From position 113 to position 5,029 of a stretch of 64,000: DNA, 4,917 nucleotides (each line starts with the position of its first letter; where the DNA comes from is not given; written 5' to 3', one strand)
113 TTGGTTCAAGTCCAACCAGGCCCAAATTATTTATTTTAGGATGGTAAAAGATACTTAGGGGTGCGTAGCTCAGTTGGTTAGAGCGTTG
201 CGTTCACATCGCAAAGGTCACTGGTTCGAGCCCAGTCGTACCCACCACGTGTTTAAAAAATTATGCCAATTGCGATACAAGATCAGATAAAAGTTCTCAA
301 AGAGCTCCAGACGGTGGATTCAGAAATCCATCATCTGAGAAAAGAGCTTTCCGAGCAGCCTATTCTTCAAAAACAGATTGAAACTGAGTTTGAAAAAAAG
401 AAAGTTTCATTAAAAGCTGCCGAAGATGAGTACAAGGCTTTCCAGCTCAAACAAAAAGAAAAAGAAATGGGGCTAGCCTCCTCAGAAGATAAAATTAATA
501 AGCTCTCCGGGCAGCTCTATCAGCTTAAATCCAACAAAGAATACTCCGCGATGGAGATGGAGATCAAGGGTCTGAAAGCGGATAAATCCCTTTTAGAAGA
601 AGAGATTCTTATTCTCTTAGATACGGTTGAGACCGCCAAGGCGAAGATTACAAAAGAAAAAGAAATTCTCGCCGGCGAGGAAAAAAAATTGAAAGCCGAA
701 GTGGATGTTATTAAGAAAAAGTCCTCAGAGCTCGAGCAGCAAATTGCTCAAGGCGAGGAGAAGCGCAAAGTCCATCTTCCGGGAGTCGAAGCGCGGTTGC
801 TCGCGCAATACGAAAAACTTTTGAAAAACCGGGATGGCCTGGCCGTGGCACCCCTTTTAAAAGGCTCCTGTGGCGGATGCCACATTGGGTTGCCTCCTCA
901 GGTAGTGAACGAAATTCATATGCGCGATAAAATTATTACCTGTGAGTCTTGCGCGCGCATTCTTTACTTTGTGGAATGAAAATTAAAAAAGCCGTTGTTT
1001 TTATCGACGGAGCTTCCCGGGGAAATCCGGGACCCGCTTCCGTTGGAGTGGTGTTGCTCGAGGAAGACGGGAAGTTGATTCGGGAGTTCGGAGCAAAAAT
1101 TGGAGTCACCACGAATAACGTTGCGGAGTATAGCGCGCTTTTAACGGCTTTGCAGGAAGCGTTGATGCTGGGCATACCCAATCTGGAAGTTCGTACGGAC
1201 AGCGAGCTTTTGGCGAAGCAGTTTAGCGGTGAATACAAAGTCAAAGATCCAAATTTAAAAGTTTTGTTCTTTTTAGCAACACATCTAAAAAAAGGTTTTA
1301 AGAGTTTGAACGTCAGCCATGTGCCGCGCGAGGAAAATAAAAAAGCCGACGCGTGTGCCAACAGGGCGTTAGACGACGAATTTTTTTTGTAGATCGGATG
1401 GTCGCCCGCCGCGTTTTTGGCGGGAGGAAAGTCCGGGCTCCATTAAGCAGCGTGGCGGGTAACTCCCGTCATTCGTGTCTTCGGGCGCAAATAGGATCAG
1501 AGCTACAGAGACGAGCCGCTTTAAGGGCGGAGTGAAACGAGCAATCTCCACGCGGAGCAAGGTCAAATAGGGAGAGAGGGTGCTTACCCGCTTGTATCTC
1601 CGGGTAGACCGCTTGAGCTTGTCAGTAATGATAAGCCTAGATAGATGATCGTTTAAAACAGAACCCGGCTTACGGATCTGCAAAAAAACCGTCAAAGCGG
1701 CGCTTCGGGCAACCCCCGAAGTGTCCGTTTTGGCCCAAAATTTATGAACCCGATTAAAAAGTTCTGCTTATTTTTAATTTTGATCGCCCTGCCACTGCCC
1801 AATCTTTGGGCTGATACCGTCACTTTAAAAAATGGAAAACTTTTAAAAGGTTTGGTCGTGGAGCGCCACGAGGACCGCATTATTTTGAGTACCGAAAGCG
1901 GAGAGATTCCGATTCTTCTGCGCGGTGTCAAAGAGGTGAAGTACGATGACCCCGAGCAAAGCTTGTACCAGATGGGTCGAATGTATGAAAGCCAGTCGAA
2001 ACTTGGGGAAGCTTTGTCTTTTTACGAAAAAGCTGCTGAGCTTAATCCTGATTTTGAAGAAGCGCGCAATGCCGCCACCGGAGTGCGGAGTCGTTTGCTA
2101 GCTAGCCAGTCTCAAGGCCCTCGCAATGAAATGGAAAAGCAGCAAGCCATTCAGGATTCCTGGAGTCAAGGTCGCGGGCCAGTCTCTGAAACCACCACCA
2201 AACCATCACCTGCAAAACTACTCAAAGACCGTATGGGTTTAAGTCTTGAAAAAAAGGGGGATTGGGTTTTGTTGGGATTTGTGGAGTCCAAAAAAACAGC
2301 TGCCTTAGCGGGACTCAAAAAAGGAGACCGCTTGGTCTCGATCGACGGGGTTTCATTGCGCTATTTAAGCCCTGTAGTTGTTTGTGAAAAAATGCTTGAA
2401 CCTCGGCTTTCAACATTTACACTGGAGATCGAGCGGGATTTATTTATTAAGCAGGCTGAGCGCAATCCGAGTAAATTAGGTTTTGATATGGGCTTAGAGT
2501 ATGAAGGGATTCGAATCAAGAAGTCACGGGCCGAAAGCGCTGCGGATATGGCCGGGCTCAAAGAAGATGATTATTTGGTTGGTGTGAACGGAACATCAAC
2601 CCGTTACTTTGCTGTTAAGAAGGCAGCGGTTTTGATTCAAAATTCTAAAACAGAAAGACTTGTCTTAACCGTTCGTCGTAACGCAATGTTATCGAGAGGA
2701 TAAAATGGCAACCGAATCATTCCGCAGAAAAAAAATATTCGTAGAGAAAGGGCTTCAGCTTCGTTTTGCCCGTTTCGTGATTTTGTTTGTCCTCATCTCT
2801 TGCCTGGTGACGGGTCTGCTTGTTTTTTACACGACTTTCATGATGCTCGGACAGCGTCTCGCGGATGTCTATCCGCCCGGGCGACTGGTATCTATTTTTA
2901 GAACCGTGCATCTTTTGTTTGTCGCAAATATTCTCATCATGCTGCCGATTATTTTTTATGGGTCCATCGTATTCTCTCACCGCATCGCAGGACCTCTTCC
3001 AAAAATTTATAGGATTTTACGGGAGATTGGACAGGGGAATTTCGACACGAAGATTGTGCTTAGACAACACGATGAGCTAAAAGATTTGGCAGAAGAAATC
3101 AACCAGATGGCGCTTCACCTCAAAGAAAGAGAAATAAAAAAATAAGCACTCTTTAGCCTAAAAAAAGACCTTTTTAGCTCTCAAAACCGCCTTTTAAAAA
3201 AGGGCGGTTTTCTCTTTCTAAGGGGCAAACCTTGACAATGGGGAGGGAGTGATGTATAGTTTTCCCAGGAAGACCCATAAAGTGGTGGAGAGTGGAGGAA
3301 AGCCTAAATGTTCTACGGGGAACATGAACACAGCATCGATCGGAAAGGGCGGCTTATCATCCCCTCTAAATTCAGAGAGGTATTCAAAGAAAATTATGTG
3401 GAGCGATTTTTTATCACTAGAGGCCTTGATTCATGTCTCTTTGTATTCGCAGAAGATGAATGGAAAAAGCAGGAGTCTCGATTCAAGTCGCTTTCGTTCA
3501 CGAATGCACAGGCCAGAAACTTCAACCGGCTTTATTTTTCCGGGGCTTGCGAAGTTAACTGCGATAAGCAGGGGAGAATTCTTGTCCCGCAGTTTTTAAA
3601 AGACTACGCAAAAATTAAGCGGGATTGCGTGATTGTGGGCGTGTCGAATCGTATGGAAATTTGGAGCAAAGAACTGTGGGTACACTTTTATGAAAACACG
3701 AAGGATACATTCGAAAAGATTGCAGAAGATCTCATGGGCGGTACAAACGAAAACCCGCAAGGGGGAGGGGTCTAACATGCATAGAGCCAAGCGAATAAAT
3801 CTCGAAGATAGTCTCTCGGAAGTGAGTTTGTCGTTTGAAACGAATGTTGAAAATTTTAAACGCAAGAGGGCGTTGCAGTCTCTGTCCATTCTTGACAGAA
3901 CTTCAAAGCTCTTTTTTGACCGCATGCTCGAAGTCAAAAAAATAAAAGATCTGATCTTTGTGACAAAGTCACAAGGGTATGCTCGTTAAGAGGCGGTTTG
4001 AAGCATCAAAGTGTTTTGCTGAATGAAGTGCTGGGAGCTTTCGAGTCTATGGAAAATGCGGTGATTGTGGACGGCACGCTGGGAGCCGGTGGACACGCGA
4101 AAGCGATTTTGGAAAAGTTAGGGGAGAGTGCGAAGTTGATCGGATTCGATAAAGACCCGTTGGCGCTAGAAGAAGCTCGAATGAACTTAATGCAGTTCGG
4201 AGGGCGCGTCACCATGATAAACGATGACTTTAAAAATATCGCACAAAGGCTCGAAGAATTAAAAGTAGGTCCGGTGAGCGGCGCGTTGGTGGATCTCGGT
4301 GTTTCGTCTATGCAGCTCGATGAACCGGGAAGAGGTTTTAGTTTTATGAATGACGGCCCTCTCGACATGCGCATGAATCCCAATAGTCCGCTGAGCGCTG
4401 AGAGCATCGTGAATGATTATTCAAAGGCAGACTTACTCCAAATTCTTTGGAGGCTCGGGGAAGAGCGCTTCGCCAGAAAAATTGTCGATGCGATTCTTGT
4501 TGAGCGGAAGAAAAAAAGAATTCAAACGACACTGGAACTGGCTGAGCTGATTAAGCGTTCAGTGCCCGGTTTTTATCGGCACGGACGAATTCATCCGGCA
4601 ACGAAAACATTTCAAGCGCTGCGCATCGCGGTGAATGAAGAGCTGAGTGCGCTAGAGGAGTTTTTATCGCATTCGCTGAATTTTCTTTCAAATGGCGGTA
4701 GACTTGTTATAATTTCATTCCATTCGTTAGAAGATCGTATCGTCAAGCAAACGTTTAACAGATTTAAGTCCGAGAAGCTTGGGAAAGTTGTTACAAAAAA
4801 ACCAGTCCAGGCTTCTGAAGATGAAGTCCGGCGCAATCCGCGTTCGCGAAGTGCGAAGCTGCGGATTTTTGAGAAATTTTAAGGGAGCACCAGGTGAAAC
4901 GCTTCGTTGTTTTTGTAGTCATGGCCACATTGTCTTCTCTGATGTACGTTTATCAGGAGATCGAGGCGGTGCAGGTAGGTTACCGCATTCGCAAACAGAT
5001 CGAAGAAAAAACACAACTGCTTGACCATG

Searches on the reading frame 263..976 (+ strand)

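Call 75: search_protein_families(library=pfam, proteins=[window:263-976:+], max_evalue=0.001)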
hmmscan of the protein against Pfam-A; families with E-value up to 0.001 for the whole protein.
window:263-976:+ (238 aa): 2 families
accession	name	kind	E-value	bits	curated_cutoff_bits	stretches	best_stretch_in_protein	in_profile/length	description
PF02591.20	Zn_ribbon_9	-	2.5e-14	53.5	29.1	1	202-234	1-33/33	C4-type zinc ribbon domain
PF24481.2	CT398_CC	-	1.3e-10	41.8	27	1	15-189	1-178/180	CT398-like coiled coil hairpin domain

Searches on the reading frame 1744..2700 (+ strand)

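Call 75: search_protein_families(library=pfam, proteins=[window:1744-2700:+], max_evalue=0.001)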
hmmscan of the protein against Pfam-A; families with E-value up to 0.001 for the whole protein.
window:1744-2700:+ (319 aa): 7 families
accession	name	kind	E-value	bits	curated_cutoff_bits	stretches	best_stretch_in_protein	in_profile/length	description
PF17820.7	PDZ_6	-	3.3e-14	52.8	27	2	258-312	2-54/54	PDZ domain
PF00595.29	PDZ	-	1.4e-13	51.5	23.2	1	240-310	6-80/81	PDZ domain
PF13180.12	PDZ_2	-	9.2e-08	32.7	27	0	164-205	3-44/80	PDZ domain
PF00515.34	TPR_1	-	7.9e-07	29.1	27.8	1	73-104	3-34/34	Tetratricopeptide repeat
PF07719.23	TPR_2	-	1.8e-05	25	27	1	73-103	3-33/34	Tetratricopeptide repeat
PF13181.12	TPR_8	-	5.9e-05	23.4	25.7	1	72-103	2-33/34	Tetratricopeptide repeat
PF13176.12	TPR_7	-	0.00074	19.9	27.9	0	73-106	1-34/36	Tetratricopeptide repeat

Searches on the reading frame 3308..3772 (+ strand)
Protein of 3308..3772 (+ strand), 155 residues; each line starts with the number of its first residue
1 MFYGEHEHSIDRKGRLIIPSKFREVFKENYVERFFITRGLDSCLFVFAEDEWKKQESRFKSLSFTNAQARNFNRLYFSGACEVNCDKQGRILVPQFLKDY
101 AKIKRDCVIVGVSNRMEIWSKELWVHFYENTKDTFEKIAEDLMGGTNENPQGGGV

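Call 75: search_protein_families(library=pfam, proteins=[window:3308-3772:+], max_evalue=0.001)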
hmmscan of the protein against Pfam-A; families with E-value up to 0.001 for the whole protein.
window:3308-3772:+ (155 aa): 1 family
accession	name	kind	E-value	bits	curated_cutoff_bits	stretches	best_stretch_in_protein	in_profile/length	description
PF02381.23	MraZ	-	1e-40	138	23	2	1-74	1-71/72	MraZ protein, putative antitoxin-like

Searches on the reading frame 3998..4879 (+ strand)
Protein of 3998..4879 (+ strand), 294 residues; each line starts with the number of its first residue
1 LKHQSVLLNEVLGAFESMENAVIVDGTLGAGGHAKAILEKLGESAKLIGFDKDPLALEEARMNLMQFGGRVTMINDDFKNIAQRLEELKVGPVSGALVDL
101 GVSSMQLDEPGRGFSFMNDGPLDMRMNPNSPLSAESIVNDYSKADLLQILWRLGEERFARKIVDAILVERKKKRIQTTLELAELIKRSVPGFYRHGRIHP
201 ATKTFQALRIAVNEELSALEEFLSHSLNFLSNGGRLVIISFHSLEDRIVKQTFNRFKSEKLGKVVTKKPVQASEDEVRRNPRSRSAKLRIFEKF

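Call 75: search_protein_families(library=pfam, proteins=[window:3998-4879:+], max_evalue=0.001)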
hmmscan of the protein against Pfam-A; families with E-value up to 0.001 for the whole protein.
window:3998-4879:+ (294 aa): 3 families
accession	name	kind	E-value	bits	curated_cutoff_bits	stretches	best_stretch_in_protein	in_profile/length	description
PF01795.25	Methyltransf_5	-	1.1e-111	373.7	27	1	2-293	3-308/309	MraW methylase family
PF13847.12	Methyltransf_31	-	3.6e-05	23.9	27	1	24-85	8-70/145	Methyltransferase domain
PF13649.12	Methyltransf_25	-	0.00065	20.8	27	0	24-84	2-61/97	Methyltransferase domain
